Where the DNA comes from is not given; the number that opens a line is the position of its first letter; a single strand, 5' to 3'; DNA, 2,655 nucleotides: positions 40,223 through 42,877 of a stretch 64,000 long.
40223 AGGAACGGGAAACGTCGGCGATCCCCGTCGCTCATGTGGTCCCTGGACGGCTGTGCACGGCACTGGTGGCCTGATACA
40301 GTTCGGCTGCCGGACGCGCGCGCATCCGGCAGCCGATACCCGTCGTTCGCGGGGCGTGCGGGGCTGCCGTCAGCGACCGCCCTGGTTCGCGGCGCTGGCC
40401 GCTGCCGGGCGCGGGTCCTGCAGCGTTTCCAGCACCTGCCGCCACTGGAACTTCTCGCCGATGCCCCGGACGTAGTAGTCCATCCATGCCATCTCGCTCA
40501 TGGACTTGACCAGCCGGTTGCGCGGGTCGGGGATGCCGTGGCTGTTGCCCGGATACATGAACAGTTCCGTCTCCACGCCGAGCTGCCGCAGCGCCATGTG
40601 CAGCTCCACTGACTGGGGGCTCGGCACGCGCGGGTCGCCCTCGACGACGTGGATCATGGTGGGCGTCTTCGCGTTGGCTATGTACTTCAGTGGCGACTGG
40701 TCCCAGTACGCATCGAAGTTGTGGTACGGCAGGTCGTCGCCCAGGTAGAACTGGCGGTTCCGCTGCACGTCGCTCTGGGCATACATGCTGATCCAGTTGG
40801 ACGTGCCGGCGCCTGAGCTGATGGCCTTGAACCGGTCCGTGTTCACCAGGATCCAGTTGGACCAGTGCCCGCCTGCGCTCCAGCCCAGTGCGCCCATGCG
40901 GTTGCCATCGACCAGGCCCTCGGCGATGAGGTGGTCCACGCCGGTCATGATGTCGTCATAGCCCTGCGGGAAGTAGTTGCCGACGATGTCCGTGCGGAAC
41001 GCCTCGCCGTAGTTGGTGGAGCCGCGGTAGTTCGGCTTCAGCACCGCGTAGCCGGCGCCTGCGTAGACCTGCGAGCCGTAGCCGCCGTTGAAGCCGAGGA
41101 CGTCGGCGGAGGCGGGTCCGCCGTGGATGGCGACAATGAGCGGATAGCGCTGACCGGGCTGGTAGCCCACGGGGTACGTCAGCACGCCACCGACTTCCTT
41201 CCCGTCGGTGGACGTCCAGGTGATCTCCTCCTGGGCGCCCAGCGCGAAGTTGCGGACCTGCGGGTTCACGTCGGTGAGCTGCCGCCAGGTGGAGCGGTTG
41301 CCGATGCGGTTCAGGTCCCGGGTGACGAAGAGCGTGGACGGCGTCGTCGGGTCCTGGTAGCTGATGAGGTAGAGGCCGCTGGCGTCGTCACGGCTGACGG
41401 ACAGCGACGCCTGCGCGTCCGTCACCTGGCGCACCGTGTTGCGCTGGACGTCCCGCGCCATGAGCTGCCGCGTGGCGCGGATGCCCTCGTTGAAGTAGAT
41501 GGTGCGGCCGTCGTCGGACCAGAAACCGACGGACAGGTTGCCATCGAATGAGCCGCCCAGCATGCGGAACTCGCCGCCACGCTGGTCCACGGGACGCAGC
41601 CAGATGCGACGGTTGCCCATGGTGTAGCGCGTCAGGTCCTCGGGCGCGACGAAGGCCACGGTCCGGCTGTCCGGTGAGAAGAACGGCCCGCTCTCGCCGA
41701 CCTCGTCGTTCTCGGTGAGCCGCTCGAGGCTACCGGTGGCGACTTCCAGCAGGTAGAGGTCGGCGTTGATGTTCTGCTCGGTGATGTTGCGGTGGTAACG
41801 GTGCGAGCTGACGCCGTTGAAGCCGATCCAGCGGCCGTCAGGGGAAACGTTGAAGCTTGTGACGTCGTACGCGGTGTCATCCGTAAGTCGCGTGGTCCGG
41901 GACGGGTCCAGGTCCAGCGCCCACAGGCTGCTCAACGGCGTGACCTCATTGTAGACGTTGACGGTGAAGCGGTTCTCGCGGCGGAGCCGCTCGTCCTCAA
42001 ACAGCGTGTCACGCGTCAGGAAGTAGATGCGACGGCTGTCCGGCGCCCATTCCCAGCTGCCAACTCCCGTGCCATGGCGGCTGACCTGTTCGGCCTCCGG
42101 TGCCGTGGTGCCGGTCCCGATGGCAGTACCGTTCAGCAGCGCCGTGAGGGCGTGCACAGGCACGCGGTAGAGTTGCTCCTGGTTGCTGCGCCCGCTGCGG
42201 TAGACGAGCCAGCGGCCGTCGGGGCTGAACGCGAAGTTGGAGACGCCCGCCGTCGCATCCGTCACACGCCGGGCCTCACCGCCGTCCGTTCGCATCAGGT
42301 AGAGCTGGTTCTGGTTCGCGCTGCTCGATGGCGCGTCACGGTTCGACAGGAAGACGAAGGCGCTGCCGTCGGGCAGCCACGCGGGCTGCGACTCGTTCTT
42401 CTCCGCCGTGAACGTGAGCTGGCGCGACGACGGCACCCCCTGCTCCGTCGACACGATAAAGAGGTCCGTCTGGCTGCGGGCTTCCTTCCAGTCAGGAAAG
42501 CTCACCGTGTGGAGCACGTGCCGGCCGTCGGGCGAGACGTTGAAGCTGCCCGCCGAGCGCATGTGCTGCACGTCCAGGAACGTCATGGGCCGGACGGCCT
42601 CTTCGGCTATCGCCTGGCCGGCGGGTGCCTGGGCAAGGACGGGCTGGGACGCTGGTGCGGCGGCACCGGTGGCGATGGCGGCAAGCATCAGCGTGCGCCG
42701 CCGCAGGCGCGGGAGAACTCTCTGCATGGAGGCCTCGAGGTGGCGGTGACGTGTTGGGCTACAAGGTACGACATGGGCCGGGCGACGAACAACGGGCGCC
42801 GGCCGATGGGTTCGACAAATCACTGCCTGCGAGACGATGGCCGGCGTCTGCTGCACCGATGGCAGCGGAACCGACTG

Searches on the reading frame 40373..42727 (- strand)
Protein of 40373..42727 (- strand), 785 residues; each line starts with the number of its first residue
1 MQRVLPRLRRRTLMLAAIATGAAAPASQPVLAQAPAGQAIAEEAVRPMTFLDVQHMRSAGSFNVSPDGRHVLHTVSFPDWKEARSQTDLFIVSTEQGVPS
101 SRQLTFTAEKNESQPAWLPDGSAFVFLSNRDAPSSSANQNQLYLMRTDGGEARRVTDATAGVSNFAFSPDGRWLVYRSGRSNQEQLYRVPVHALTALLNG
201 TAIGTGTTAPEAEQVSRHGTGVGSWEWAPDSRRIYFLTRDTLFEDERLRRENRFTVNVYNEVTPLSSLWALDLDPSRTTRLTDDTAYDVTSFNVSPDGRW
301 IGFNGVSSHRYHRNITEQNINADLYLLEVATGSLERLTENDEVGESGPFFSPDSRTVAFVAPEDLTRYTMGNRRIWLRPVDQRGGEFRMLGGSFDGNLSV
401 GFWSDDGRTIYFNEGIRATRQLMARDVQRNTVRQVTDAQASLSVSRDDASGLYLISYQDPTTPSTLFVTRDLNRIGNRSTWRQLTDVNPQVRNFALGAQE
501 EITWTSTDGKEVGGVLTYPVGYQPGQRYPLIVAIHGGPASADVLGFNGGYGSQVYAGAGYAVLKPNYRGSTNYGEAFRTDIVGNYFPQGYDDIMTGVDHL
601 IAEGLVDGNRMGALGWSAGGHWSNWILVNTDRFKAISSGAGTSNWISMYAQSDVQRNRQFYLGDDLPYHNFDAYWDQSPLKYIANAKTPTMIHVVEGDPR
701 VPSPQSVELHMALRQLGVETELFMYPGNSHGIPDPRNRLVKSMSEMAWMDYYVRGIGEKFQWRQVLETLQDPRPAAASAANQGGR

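Call 11: search_protein_families(library=pfam, proteins=[window:40373-42727:-], max_evalue=0.00001)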
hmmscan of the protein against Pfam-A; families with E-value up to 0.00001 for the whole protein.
window:40373-42727:- (785 aa): 5 families
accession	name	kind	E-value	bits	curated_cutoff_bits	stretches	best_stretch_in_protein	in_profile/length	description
PF00326.27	Peptidase_S9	-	5e-44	150.8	22.6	1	553-753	8-210/213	Prolyl oligopeptidase family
PF07676.18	PD40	-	3.2e-21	75.2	20.9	0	102-135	2-32/38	WD40-like Beta Propeller Repeat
PF20434.5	BD-FAE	-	1e-13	51.8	26.8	1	526-713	11-215/215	BD-FAE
PF00930.27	DPPIV_N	-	8.8e-08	31.7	22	0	111-192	227-315/354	Dipeptidyl peptidase IV (DPP IV) N-terminal region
PF01738.24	DLH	-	1.7e-07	31.5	21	1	556-749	38-207/217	Dienelactone hydrolase family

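Call 35: find_homologous_proteins(query=window:40373-42727:-)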
Query window:40373-42727:- (785 aa): 3554 proteins with E <= 0.001 among 8000 candidates; the best 120 are listed.
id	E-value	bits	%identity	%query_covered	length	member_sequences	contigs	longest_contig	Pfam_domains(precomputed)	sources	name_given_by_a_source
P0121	0.0e+0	1811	100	100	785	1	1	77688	PF00326.28,PF26549.1,PF00930.28,PF01738.25,PF26550.2,PF07676.19,PF20434.6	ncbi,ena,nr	ncbi:MAG TPA: S9 family peptidase [Longimicrobiales bacterium]|nr:S9 family peptidase [Longimicrobia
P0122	0.0e+0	1459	84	93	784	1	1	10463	PF00326.28,PF26549.1,PF00930.28,PF01738.25,PF26550.2,PF07676.19,PF20434.6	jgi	jgi:dipeptidyl aminopeptidase/acylaminoacyl peptidase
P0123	0.0e+0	1454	80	98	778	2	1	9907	PF00326.28,PF26549.1,PF00930.28,PF01738.25,PF26550.2,PF07676.19,PF20434.6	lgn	-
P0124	0.0e+0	1450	84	94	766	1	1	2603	PF00326.28,PF26549.1,PF00930.28,PF01738.25,PF26550.2,PF07676.19,PF20434.6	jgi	jgi:dipeptidyl aminopeptidase/acylaminoacyl peptidase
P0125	0.0e+0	1443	82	94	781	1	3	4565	PF00326.28,PF26549.1,PF01738.25,PF26550.2,PF07676.19,PF20434.6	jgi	jgi:dipeptidyl aminopeptidase/acylaminoacyl peptidase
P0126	0.0e+0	1439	80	100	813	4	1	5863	PF00326.28,PF26549.1,PF00930.28,PF01738.25,PF26550.2,PF07676.19,PF20434.6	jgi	jgi:dipeptidyl aminopeptidase/acylaminoacyl peptidase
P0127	0.0e+0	1434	80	96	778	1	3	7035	PF00326.28,PF26549.1,PF00930.28,PF01738.25,PF26550.2,PF00400.39,PF07676.19,PF20434.6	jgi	jgi:dipeptidyl aminopeptidase/acylaminoacyl peptidase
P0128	0.0e+0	1427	82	95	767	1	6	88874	PF00326.28,PF26549.1,PF00930.28,PF01738.25,PF26550.2,PF07676.19,PF20434.6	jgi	jgi:dipeptidyl aminopeptidase/acylaminoacyl peptidase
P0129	0.0e+0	1377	77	99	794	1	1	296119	PF00326.28,PF26549.1,PF00930.28,PF01738.25,PF26550.2,PF07676.19,PF20434.6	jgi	jgi:dipeptidyl aminopeptidase/acylaminoacyl peptidase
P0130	0.0e+0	1362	77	98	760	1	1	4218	PF00326.28,PF26549.1,PF00930.28,PF01738.25,PF26550.2,PF07676.19,PF20434.6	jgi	jgi:dipeptidyl aminopeptidase/acylaminoacyl peptidase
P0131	0.0e+0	1361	78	95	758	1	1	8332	PF00326.28,PF26549.1,PF00930.28,PF01738.25,PF26550.2,PF02897.22,PF07676.19,PF20434.6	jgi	jgi:dipeptidyl aminopeptidase/acylaminoacyl peptidase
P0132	0.0e+0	1358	75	99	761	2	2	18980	PF00326.28,PF26549.1,PF00930.28,PF01738.25,PF26550.2,PF07676.19,PF20434.6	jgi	jgi:dipeptidyl aminopeptidase/acylaminoacyl peptidase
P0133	0.0e+0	1348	78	93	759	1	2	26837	PF00326.28,PF26549.1,PF00930.28,PF01738.25,PF26550.2,PF07676.19,PF20434.6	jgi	jgi:dipeptidyl aminopeptidase/acylaminoacyl peptidase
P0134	0.0e+0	1340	75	98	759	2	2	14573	PF00326.28,PF26549.1,PF00930.28,PF01738.25,PF26550.2,PF07676.19,PF20434.6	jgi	jgi:dipeptidyl aminopeptidase/acylaminoacyl peptidase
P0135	0.0e+0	1334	76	97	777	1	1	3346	PF00326.28,PF26549.1,PF00930.28,PF01738.25,PF26550.2,PF02897.22,PF07676.19,PF20434.6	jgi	jgi:dipeptidyl aminopeptidase/acylaminoacyl peptidase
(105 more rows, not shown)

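Call 36: find_encoding_contigs(protein=P0128, flank=6000, max_places=6)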
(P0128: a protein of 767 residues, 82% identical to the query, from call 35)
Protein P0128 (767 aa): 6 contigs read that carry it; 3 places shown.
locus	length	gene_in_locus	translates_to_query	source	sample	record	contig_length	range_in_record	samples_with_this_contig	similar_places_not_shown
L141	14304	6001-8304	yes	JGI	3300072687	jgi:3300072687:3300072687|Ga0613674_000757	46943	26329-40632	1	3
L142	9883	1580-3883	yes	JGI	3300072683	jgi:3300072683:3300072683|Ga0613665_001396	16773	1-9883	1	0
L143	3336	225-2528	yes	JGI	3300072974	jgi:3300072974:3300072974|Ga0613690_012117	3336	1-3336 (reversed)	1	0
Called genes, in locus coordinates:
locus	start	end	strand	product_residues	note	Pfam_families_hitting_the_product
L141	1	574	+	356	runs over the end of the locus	PF00072:Response_reg, PF13487:HD_5, PF01966:HD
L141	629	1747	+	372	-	PF13439:Glyco_transf_4, PF13579:Glyco_trans_4_4, PF20706:GT4-conflict, PF00534:Glycos_transf_1, PF13524:Glyco_trans_1_2 (weak), PF13692:Glyco_trans_1_4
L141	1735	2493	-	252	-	PF01522:Polysacc_deac_1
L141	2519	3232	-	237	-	PF05401:NodS (weak), PF13489:Methyltransf_23, PF01209:Ubie_methyltran, PF13847:Methyltransf_31, PF08241:Methyltransf_11, PF08242:Methyltransf_12, PF13649:Methyltransf_25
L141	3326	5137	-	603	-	PF08309:LVIVD (faint)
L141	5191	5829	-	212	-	PF13628:DUF4142 (weak), PF03713:DUF305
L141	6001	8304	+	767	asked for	PF07676:PD40 (faint), PF26550:Tricorn_2nd (faint), PF00930:DPPIV_N (faint), PF26549:Tricorn_N, PF20434:BD-FAE, PF00326:Peptidase_S9, PF01738:DLH (weak)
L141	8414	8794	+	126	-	PF07883:Cupin_2 (weak)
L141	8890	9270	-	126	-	-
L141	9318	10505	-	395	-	PF00817:IMS, PF21999:IMS_HHH_1 (weak), PF11799:IMS_C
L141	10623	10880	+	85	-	-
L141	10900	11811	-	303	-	PF00149:Metallophos, PF12850:Metallophos_2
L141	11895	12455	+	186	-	-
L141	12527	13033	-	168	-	PF13505:OMP_b-brl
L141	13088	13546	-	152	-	-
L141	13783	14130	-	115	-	-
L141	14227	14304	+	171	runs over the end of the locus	PF00578:AhpC-TSA, PF08534:Redoxin, PF13098:Thioredoxin_2 (weak), PF13905:Thioredoxin_8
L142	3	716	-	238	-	?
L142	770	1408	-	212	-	PF13628:DUF4142 (weak), PF03713:DUF305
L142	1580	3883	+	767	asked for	PF07676:PD40 (faint), PF26550:Tricorn_2nd (faint), PF00930:DPPIV_N (faint), PF26549:Tricorn_N, PF20434:BD-FAE, PF00326:Peptidase_S9, PF01738:DLH (weak)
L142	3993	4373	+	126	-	PF07883:Cupin_2 (weak)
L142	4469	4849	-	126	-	-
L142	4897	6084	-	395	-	PF00817:IMS, PF21999:IMS_HHH_1 (weak), PF11799:IMS_C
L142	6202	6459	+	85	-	-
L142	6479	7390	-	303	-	PF00149:Metallophos, PF12850:Metallophos_2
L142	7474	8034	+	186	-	-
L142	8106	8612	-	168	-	PF13505:OMP_b-brl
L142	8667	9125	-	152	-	-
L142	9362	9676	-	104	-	-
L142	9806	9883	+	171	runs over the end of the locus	PF00578:AhpC-TSA, PF08534:Redoxin, PF13098:Thioredoxin_2 (weak), PF13905:Thioredoxin_8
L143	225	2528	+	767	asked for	PF07676:PD40 (faint), PF26550:Tricorn_2nd (faint), PF00930:DPPIV_N (faint), PF26549:Tricorn_N, PF20434:BD-FAE, PF00326:Peptidase_S9, PF01738:DLH (weak)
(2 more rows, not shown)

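Call 37: find_encoding_contigs(protein=P0122, flank=6000, max_places=4)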
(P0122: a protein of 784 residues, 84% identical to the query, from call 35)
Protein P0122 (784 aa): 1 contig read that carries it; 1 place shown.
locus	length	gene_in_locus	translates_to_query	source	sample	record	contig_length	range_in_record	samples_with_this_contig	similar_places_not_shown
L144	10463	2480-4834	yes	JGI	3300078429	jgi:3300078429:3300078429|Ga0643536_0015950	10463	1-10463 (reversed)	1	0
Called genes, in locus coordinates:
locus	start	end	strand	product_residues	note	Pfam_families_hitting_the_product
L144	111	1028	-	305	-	PF13672:PP2C_2, PF00481:PP2C (faint)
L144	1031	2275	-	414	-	PF00069:Pkinase, PF03109:ABC1 (faint), PF07714:PK_Tyr_Ser-Thr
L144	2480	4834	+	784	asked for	PF26550:Tricorn_2nd (faint), PF00930:DPPIV_N (faint), PF26549:Tricorn_N (weak), PF07676:PD40 (weak), PF26549:Tricorn_N, PF20434:BD-FAE, PF00326:Peptidase_S9, PF01738:DLH (weak)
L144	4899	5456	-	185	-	-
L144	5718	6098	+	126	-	PF07883:Cupin_2 (weak)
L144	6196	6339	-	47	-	-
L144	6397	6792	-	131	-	-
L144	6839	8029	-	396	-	PF00817:IMS, PF11799:IMS_C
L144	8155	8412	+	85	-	-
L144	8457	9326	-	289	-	PF00149:Metallophos, PF12850:Metallophos_2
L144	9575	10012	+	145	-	-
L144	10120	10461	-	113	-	?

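Call 38: find_encoding_contigs(protein=P0123, flank=6000, max_places=4)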
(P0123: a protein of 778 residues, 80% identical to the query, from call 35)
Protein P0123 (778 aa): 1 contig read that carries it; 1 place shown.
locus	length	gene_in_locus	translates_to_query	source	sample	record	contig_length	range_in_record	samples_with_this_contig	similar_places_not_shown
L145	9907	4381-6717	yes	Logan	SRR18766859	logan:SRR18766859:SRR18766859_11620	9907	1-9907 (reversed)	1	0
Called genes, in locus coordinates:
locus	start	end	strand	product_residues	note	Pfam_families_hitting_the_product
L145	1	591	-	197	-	?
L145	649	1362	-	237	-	PF13628:DUF4142 (faint), PF03713:DUF305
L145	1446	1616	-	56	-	-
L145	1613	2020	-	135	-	PF01909:NTP_transf_2, PF18765:Polbeta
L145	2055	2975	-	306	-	PF13672:PP2C_2, PF00481:PP2C (faint)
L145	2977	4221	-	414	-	PF00069:Pkinase, PF01636:APH (faint), PF03109:ABC1 (faint), PF07714:PK_Tyr_Ser-Thr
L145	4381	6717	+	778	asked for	PF26549:Tricorn_N (weak), PF26550:Tricorn_2nd (faint), PF00930:DPPIV_N (faint), PF07676:PD40 (faint), PF26549:Tricorn_N, PF20434:BD-FAE, PF00326:Peptidase_S9, PF01738:DLH (weak)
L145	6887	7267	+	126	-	PF07883:Cupin_2, PF02311:AraC_binding (weak)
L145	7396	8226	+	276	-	-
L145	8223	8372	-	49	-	-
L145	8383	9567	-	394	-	PF00817:IMS, PF21999:IMS_HHH_1 (weak), PF11799:IMS_C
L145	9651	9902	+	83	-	-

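Call 40: find_encoding_contigs(protein=P0124, flank=4000, max_places=4)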
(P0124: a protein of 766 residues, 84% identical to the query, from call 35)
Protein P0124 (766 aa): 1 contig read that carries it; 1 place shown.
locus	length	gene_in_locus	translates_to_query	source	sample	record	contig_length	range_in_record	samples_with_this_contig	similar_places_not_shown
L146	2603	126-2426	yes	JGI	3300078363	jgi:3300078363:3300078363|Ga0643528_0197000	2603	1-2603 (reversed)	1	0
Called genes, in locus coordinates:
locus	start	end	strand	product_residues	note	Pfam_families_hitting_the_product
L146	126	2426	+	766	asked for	PF07676:PD40 (faint), PF26549:Tricorn_N (weak), PF26550:Tricorn_2nd (faint), PF00930:DPPIV_N (faint), PF26549:Tricorn_N, PF20434:BD-FAE, PF01738:DLH (weak), PF00326:Peptidase_S9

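Call 41: find_encoding_contigs(protein=P0125, flank=4000, max_places=4)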
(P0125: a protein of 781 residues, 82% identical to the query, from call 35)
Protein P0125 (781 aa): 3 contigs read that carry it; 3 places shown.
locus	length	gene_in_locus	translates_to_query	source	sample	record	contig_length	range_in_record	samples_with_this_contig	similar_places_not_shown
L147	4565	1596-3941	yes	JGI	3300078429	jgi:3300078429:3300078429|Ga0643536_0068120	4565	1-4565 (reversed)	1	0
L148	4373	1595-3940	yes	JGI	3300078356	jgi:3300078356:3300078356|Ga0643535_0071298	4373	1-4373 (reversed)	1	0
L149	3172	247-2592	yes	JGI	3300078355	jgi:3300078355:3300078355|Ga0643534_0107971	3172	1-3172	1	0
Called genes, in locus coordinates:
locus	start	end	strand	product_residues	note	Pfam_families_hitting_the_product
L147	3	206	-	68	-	?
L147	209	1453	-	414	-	PF03109:ABC1 (faint), PF00069:Pkinase, PF01636:APH (weak), PF07714:PK_Tyr_Ser-Thr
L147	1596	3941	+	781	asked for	PF26550:Tricorn_2nd (faint), PF07676:PD40 (faint), PF26549:Tricorn_N, PF20434:BD-FAE, PF00326:Peptidase_S9, PF01738:DLH (weak)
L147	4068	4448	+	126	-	PF07883:Cupin_2 (weak)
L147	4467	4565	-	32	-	?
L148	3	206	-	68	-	?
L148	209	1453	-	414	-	PF03109:ABC1 (faint), PF00069:Pkinase, PF01636:APH (weak), PF07714:PK_Tyr_Ser-Thr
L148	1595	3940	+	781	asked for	PF26550:Tricorn_2nd (faint), PF07676:PD40 (faint), PF26549:Tricorn_N, PF20434:BD-FAE, PF00326:Peptidase_S9, PF01738:DLH (weak)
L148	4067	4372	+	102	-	?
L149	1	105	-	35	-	?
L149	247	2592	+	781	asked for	PF26550:Tricorn_2nd (faint), PF07676:PD40 (faint), PF26549:Tricorn_N, PF20434:BD-FAE, PF00326:Peptidase_S9, PF01738:DLH (weak)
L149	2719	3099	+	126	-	PF07883:Cupin_2 (weak)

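Call 42: find_encoding_contigs(protein=P0126, flank=4000, max_places=4)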
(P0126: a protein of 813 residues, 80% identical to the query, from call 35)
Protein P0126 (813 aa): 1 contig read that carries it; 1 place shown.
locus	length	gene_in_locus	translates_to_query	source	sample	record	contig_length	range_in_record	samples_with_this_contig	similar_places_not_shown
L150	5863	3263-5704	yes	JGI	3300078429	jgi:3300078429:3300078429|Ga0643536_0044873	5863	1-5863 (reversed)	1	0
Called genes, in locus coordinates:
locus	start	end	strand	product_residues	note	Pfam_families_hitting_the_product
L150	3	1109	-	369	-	?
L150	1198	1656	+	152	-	PF01878:EVE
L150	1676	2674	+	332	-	PF00195:Chal_sti_synt_N (weak), PF08545:ACP_syn_III, PF08541:ACP_syn_III_C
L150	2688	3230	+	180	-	PF00719:Pyrophosphatase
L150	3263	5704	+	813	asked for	PF26549:Tricorn_N (weak), PF26550:Tricorn_2nd (faint), PF00930:DPPIV_N (faint), PF07676:PD40 (weak), PF26549:Tricorn_N, PF20434:BD-FAE, PF00326:Peptidase_S9, PF01738:DLH (weak)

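Call 43: find_encoding_contigs(protein=P0127, flank=4000, max_places=4)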
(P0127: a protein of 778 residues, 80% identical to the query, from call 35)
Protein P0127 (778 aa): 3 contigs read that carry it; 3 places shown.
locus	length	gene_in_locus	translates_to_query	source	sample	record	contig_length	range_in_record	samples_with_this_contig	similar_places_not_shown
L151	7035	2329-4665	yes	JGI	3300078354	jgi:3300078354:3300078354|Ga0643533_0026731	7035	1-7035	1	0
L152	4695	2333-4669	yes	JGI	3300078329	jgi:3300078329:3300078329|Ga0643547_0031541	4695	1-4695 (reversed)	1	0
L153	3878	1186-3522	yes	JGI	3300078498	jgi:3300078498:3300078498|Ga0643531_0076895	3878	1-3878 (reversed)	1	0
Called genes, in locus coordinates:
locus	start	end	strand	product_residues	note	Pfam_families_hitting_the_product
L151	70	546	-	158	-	-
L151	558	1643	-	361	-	PF13442:Cytochrome_CBB3 (faint), PF06537:DHOR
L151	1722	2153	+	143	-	-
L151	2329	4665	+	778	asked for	PF26550:Tricorn_2nd (faint), PF00400:WD40 (faint), PF26549:Tricorn_N (weak), PF07676:PD40 (weak), PF26549:Tricorn_N, PF20434:BD-FAE, PF00326:Peptidase_S9, PF01738:DLH (weak), +1 more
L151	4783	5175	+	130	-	-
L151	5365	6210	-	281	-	-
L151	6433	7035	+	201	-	?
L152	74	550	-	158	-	-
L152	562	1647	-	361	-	PF13442:Cytochrome_CBB3 (faint), PF06537:DHOR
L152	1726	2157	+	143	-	-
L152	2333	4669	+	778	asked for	PF26550:Tricorn_2nd (faint), PF00400:WD40 (faint), PF26549:Tricorn_N (weak), PF07676:PD40 (weak), PF26549:Tricorn_N, PF20434:BD-FAE, PF00326:Peptidase_S9, PF01738:DLH (weak), +1 more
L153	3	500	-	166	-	?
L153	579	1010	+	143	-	-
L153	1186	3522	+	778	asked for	PF26550:Tricorn_2nd (faint), PF00400:WD40 (faint), PF26549:Tricorn_N (weak), PF07676:PD40 (weak), PF26549:Tricorn_N, PF20434:BD-FAE, PF00326:Peptidase_S9, PF01738:DLH (weak), +1 more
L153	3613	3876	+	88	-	?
